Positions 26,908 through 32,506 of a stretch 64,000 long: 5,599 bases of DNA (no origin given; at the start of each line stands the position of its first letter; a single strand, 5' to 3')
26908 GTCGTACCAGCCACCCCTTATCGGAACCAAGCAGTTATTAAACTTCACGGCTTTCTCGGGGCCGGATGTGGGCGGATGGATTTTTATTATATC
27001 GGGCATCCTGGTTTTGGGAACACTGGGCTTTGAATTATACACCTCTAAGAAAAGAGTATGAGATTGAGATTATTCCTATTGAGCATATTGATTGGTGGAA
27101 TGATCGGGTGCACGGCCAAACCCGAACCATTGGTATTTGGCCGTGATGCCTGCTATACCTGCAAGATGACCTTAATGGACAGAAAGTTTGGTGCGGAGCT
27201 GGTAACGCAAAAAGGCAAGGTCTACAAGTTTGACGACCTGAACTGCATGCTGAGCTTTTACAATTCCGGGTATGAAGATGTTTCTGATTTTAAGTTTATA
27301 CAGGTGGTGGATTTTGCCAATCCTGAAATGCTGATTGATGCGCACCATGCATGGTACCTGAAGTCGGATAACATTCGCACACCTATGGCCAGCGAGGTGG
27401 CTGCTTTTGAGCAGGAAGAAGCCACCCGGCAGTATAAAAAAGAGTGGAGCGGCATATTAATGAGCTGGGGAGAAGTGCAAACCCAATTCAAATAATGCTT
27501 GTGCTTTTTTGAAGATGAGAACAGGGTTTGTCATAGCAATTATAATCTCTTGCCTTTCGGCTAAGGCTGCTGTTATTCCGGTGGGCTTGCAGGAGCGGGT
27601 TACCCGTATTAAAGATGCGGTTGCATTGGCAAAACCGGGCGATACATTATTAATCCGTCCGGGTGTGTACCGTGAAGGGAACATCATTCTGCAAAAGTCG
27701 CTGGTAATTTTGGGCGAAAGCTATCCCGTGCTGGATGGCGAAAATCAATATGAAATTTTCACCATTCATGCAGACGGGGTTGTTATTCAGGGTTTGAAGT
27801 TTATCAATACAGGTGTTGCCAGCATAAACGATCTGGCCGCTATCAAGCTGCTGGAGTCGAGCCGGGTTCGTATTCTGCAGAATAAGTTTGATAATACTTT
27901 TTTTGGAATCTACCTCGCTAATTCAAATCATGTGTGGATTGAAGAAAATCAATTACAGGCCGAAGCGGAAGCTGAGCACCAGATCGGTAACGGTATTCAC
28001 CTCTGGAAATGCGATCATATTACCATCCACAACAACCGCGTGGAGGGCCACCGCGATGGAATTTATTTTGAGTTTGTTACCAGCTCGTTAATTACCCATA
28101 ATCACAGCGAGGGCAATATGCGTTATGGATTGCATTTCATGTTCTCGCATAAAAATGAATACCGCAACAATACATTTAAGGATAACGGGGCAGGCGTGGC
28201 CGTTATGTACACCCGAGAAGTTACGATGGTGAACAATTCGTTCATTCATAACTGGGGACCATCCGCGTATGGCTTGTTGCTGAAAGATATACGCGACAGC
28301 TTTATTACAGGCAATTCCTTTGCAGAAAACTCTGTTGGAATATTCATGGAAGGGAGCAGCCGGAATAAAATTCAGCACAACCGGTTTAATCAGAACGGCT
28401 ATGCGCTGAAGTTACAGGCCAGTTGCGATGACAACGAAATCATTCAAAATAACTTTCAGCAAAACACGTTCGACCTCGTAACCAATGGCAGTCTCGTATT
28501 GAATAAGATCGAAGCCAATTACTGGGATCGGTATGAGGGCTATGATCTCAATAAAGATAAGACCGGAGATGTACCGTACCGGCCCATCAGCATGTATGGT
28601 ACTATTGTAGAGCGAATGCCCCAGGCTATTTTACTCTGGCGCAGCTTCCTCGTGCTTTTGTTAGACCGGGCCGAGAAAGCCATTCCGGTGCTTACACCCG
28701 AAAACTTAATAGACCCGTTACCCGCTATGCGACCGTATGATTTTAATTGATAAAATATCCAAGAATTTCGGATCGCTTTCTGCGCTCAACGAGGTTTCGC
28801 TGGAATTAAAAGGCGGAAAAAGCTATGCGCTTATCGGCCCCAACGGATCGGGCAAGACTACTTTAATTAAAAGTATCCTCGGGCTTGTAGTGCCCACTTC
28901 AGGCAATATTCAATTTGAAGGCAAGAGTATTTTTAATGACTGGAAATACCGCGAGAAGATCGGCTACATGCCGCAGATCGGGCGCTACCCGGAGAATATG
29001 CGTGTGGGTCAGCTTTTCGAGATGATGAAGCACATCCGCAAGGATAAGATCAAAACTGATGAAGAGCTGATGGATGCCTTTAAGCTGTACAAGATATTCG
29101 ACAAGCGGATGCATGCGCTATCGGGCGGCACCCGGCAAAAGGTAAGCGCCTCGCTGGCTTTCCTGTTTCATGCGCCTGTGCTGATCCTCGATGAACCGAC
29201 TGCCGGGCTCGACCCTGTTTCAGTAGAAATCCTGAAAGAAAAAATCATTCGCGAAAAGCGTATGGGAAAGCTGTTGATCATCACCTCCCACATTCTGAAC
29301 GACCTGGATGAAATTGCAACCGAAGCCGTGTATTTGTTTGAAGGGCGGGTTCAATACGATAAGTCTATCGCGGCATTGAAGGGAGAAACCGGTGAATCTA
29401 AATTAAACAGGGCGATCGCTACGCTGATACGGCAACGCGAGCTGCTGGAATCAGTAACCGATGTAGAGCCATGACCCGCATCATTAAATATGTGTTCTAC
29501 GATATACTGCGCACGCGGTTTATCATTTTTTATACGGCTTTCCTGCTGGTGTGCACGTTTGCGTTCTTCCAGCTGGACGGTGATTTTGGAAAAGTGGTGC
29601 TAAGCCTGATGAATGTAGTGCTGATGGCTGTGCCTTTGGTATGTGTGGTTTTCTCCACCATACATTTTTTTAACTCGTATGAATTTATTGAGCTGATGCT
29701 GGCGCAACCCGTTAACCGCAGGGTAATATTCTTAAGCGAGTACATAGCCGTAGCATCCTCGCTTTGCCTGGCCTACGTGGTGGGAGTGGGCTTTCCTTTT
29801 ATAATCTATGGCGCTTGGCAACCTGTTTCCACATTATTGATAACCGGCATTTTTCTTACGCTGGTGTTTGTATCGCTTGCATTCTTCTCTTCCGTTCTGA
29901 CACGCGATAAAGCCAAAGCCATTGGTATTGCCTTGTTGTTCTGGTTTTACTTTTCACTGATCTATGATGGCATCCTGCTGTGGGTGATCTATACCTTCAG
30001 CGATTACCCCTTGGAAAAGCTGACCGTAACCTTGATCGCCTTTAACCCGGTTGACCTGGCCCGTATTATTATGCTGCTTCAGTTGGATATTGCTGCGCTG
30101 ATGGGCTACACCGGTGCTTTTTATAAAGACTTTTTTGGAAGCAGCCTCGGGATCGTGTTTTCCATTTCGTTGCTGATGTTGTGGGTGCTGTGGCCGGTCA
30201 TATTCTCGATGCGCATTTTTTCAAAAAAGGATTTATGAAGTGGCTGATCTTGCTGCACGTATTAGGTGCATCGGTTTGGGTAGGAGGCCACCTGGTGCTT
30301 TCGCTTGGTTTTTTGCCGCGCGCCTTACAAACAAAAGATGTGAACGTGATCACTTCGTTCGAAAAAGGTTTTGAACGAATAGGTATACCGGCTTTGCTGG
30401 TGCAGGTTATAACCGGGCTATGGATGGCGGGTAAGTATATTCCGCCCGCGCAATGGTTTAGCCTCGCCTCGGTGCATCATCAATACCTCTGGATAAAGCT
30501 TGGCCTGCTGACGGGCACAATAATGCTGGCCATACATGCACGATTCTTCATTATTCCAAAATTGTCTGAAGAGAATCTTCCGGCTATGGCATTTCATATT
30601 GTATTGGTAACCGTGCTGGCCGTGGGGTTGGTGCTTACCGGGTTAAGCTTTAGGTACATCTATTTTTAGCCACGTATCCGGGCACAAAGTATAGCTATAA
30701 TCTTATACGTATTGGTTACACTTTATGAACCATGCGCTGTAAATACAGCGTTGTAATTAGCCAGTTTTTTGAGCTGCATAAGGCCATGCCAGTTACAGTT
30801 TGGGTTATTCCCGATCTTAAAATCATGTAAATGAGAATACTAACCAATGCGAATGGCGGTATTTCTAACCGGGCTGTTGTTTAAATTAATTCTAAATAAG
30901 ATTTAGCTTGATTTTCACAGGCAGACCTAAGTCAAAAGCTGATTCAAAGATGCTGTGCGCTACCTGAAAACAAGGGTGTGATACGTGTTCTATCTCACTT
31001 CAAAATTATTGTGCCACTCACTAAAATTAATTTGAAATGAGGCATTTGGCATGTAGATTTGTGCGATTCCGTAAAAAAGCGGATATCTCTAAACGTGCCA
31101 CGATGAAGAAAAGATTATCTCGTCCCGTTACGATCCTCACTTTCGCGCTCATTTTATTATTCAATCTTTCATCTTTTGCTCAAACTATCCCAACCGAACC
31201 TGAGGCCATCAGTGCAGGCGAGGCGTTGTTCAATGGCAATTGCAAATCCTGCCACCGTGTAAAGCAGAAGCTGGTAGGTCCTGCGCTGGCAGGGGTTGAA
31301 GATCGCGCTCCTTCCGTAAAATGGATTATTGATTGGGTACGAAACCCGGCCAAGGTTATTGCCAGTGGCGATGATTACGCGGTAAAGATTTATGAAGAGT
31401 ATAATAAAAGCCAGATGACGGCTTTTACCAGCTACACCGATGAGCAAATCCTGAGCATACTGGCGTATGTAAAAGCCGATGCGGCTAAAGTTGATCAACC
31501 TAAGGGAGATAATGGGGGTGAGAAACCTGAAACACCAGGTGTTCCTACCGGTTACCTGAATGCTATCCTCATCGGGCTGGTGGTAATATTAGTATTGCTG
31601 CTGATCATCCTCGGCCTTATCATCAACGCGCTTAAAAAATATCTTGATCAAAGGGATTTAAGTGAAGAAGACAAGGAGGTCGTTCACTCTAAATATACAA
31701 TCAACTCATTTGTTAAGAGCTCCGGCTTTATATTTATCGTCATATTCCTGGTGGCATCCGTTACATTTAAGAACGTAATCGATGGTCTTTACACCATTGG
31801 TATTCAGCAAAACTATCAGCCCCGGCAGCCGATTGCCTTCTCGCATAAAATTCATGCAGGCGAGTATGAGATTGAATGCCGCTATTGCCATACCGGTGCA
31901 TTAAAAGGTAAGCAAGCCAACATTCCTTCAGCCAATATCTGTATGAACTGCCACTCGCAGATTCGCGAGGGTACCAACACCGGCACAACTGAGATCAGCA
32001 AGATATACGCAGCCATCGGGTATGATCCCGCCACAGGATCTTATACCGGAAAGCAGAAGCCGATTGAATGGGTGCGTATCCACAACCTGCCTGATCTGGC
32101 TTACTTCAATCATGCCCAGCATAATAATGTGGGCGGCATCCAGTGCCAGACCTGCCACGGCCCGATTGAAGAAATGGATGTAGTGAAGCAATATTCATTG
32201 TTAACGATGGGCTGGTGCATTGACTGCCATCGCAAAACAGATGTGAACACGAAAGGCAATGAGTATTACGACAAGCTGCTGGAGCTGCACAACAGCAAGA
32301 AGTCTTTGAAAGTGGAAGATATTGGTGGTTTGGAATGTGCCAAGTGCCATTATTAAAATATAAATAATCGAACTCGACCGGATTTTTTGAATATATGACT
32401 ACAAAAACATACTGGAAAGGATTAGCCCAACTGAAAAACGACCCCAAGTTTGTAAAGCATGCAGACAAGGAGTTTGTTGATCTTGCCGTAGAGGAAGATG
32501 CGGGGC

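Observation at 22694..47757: Clade II N2O reductase cluster abuts ACIII-aa3: a candidate quinol to ACIII to cytochrome c to NosZ route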

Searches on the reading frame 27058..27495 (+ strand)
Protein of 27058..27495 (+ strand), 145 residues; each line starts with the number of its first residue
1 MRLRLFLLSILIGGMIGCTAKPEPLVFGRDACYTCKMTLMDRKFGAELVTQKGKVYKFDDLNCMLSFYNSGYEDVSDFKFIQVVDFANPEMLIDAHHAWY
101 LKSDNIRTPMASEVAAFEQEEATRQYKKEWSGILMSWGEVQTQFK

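Call 3: search_protein_families(library=pfam, proteins=[window:27058-27495:+])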
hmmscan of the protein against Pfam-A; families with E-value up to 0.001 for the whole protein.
window:27058-27495:+ (145 aa): 1 family
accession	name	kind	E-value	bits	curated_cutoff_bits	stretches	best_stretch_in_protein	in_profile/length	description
PF05573.18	NosL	-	2e-12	48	24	1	29-142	7-128/131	NosL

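Call 6: search_protein_families(library=ncbifam, proteins=[window:27058-27495:+])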
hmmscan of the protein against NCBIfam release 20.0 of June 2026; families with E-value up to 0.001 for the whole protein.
window:27058-27495:+ (145 aa): 0 families

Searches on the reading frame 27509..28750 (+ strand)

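Call 3: search_protein_families(library=pfam, proteins=[window:27509-28750:+])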
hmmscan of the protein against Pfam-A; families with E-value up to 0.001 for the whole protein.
window:27509-28750:+ (413 aa): 2 families
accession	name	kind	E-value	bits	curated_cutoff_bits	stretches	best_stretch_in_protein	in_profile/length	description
PF05048.19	NosD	-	1e-39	136.6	23.6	1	159-344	15-212/212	Periplasmic copper-binding protein (NosD)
PF13229.12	Beta_helix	-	9.6e-30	103.7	25.9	1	161-316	1-158/158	Right handed beta helix region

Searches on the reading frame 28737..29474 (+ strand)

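Call 3: search_protein_families(library=pfam, proteins=[window:28737-29474:+])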
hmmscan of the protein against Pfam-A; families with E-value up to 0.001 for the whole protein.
window:28737-29474:+ (245 aa): 7 families
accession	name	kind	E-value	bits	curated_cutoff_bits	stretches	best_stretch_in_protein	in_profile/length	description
PF00005.33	ABC_tran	-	4.5e-28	99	25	1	17-156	1-137/137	ABC transporter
PF13304.12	AAA_21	-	9.2e-13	49.3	27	2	83-186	176-299/304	AAA domain, putative AbiEii toxin, Type IV TA system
PF02463.25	SMC_N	-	5.3e-08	33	40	0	28-48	25-48/220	RecF/RecN/SMC N terminal domain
PF13555.12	AAA_29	-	1.6e-06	28.2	27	1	10-60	8-54/61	P-loop containing region of AAA domain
PF13476.12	AAA_23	-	0.00018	22.7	27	1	9-48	5-40/201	AAA domain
PF13175.12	AAA_15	-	0.00047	20.3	32.1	1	9-102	9-55/374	AAA ATPase domain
PF01078.27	Mg_chelatase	-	0.0009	19.1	20.3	0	15-65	10-60/207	Magnesium chelatase, subunit ChlI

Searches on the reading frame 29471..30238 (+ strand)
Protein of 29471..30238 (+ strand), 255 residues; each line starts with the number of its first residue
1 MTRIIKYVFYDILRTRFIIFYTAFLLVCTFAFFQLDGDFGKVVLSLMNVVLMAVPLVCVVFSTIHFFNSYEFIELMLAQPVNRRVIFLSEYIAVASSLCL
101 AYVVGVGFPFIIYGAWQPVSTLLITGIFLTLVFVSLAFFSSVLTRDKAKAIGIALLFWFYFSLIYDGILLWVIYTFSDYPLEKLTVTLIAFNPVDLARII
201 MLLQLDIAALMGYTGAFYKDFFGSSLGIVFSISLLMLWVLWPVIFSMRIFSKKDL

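Call 3: search_protein_families(library=pfam, proteins=[window:29471-30238:+])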
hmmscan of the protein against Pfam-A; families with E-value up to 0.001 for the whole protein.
window:29471-30238:+ (255 aa): 1 family
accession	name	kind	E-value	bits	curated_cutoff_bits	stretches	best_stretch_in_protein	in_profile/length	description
PF12679.13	ABC2_membrane_2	-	2e-09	37.6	27.2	1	52-255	76-283/283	ABC-2 family transporter protein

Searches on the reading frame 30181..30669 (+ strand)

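Call 4: search_protein_families(library=pfam, proteins=[window:30181-30669:+])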
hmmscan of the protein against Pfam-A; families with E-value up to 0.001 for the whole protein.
window:30181-30669:+ (162 aa): 1 family
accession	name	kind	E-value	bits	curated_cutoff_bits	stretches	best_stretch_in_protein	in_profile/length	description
PF05425.18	CopD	-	1.1e-09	39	32.1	1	62-153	5-99/105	Copper resistance protein D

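Call 6: search_protein_families(library=ncbifam, proteins=[window:30181-30669:+])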
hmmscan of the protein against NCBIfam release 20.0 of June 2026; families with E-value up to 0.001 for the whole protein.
window:30181-30669:+ (162 aa): 1 family
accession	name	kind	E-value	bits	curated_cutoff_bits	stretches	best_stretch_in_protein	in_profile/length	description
NF033808.0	copper_CopD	equivalog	3.1e-12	46.7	195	1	24-149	152-281/295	copper homeostasis membrane protein CopD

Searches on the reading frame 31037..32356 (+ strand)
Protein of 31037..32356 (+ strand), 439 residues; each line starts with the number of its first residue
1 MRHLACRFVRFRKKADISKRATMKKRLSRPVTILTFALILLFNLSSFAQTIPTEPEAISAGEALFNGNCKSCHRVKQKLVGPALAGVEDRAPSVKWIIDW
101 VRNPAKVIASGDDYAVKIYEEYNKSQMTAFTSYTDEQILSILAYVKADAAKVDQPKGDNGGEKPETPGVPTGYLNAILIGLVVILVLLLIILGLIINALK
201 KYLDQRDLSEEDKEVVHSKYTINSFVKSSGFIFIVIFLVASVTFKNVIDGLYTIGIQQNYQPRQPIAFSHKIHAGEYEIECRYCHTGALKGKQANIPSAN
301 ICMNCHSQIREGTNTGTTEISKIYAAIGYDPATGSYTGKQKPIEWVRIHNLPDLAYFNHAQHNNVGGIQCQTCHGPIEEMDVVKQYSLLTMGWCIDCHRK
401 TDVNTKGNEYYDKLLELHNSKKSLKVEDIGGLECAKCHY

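Call 4: search_protein_families(library=pfam, proteins=[window:31037-32356:+])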
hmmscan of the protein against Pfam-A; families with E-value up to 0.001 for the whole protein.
window:31037-32356:+ (439 aa): 7 families
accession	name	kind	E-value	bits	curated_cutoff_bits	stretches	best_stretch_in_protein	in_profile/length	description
PF14522.11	Cytochrome_C7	-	2.9e-13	49.9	24.8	2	267-310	2-52/67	Cytochrome c7 and related cytochrome c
PF02085.21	Cytochrom_CIII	-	6e-13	49.4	22.9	2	355-438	21-82/101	Class III cytochrome C family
PF14537.11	Cytochrom_c3_2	-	8.1e-10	39.5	25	1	367-438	6-64/79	Cytochrome c3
PF00034.26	Cytochrom_C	-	3e-09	38.5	21.3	1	59-146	2-87/90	Cytochrome c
PF13442.11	Cytochrome_CBB3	-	6.3e-07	30.1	27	1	57-145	2-68/68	Cytochrome C oxidase, cbb3-type, subunit III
PF14495.11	Cytochrom_C550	-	6.7e-05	23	27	1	49-152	17-126/136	Cytochrome c-550 domain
PF22113.1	Mtrc-MtrF_II-IV_dom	-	8.2e-05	22.6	30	0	280-438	8-163/176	Outer membrane cytochrome MtrC/MtrF-like, domains II/IV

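Call 6: search_protein_families(library=ncbifam, proteins=[window:31037-32356:+])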
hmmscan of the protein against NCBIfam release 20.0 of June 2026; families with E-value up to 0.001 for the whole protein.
window:31037-32356:+ (439 aa): 10 families
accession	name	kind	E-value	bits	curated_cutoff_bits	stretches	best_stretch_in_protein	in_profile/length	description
NF041781.1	mnquin_red_QrcA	equivalog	6.1e-21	74.8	180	1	261-387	26-137/174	menaquinone reductase multiheme cytochrome c subunit QrcA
NF045722.1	c3_cytochr_TmcA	equivalog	4.6e-13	49.1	114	2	355-438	44-124/125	acidic tetraheme cytochrome c3 TmcA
NF050122.1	bc1_QcrC_actin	exception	3.1e-07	30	200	1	48-135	31-115/253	cytochrome bc1 complex diheme cytochrome c subunit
TIGR04257.1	nanowire_3heme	domain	7.4e-07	29.2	40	1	258-306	5-58/75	c(7)-type cytochrome triheme domain-containing protein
TIGR02603.1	CxxCH_TIGR02603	domain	4.4e-06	26.7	68.15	0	59-111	4-57/134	putative heme-binding domain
NF047727.1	4hemeCytCCctA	equivalog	6e-06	26.4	180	1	369-405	59-94/109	tetraheme c-type cytochrome CctA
TIGR04485.1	thiosulf_SoxX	equivalog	1.8e-05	25.3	61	1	66-145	2-75/78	sulfur oxidation c-type cytochrome SoxX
NF008659.0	PRK11659.1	equivalog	4.9e-05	23.1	184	1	285-408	56-177/188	cytochrome c nitrite reductase pentaheme subunit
TIGR03146.1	cyt_nit_nrfB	equivalog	0.00028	21.2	166.6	1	298-400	39-143/145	cytochrome c nitrite reductase pentaheme subunit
NF011054.0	PRK14486.1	equivalog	0.00057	19.5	447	0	53-149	210-291/294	putative bifunctional cbb3-type cytochrome c oxidase subunit II/cytochrome c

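Call 32: search_solved_structures(query=window:31037-32356:+, show_alignments=1)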
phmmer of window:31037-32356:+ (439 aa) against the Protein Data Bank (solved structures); distinct sequences matched with E-value up to 0.001: 8.
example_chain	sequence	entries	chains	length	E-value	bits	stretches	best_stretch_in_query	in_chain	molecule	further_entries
6btm_A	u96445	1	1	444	1.1e-105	357.5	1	27-439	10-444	Alternative Complex III subunit A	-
8k9e_A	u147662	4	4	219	2.6e-34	122.3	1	254-409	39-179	Cytochrome c7-like domain-containing protein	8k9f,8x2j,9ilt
6f0k_A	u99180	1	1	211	4.4e-32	115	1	266-404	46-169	Cytochrome c family protein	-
6lod_A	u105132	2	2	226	5e-24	88.4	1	263-404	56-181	MULTIHEME_CYTC domain-containing protein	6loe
2l4d_A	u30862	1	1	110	1.5e-10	44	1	58-159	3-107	SCO1/SenC family protein/cytochrome c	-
3cp5_A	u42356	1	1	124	9.5e-07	31.5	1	59-147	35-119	Cytochrome c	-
6cuk_A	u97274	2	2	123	1.6e-06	30.8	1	59-147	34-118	Cytochrome c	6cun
9l08_A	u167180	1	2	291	0.0002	23.8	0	54-103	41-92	Covalently Connected Cytochrome c555 trimer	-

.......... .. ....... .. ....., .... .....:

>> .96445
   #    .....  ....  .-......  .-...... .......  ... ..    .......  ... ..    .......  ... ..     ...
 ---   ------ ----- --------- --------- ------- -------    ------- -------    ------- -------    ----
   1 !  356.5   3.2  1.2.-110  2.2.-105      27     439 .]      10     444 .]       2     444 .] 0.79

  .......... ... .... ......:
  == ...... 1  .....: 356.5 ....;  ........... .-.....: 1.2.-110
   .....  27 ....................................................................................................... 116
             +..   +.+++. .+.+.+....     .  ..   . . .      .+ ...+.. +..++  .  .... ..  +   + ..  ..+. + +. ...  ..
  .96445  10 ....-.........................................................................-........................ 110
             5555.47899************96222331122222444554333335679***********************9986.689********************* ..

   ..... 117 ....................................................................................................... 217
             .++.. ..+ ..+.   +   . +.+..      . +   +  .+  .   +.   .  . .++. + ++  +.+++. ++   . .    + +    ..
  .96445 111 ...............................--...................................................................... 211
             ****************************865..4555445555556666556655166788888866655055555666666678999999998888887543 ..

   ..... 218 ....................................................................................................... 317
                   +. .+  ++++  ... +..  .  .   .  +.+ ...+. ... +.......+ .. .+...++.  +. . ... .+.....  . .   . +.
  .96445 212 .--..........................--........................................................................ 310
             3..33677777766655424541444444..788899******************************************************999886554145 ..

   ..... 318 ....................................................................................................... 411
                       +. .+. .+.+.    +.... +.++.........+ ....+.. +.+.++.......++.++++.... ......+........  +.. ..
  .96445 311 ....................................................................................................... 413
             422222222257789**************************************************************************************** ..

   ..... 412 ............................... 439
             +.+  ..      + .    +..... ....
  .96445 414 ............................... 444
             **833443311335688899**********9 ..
